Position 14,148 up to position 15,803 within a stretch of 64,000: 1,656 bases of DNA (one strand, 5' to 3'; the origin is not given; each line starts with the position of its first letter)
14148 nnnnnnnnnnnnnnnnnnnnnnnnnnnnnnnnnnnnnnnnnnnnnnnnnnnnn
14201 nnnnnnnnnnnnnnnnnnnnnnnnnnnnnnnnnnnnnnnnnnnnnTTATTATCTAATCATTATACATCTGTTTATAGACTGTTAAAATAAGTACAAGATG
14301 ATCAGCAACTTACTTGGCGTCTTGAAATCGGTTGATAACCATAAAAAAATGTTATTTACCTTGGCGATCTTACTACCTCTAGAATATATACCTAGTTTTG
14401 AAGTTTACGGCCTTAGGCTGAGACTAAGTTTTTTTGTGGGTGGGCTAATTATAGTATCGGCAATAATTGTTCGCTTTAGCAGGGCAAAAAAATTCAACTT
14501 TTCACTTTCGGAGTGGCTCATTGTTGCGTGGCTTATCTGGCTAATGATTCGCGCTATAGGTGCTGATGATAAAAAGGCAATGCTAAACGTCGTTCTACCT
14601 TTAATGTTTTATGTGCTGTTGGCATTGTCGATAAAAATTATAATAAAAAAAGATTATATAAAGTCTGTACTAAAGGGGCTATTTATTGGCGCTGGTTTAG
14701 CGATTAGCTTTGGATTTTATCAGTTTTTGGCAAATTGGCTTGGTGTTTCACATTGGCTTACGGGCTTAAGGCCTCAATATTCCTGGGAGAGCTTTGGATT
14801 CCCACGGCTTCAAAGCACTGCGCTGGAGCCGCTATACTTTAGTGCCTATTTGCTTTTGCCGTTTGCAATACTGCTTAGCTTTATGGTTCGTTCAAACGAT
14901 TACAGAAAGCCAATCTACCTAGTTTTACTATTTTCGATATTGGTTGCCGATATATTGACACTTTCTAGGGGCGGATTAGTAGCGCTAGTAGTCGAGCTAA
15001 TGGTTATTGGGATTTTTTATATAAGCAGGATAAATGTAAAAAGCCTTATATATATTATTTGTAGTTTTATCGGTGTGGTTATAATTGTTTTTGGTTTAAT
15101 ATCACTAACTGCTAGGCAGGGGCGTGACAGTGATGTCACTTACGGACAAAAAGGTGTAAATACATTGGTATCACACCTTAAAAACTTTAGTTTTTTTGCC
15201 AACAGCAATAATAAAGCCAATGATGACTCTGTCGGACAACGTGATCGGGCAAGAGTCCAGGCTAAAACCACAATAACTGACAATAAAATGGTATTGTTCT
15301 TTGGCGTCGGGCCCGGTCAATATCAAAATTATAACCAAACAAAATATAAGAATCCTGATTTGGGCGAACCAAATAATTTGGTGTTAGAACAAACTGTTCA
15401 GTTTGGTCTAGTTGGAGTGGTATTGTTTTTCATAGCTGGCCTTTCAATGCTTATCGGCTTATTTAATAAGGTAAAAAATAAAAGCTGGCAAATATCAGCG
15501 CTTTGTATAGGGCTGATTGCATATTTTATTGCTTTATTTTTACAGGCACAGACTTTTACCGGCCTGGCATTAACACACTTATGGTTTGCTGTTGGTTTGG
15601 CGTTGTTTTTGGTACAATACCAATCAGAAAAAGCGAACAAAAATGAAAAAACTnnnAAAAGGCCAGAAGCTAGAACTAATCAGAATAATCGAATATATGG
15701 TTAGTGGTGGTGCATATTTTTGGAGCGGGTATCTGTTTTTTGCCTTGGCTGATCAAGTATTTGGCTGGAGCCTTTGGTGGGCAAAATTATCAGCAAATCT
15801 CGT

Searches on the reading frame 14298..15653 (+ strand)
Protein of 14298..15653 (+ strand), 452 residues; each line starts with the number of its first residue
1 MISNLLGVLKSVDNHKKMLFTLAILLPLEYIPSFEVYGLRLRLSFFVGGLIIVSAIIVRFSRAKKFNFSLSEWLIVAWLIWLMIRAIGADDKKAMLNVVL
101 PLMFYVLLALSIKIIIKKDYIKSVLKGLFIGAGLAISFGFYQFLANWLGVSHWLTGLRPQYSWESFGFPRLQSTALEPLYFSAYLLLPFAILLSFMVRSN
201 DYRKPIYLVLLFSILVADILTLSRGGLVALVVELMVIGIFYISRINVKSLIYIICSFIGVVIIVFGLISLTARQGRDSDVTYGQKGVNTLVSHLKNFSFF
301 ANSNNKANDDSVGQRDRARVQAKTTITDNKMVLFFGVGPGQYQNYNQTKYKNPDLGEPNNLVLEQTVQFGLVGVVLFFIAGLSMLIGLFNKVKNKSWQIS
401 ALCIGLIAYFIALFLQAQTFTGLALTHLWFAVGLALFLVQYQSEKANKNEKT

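Call 79: search_protein_families(library=pfam, proteins=[window:14298-15653:+], max_evalue=0.00001)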
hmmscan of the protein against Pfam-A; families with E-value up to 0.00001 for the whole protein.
window:14298-15653:+ (452 aa): 1 family
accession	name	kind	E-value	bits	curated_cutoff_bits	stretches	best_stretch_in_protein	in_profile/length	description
PF04932.20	Wzy_C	-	5.7e-13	49.3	31.7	1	211-378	3-149/149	O-Antigen ligase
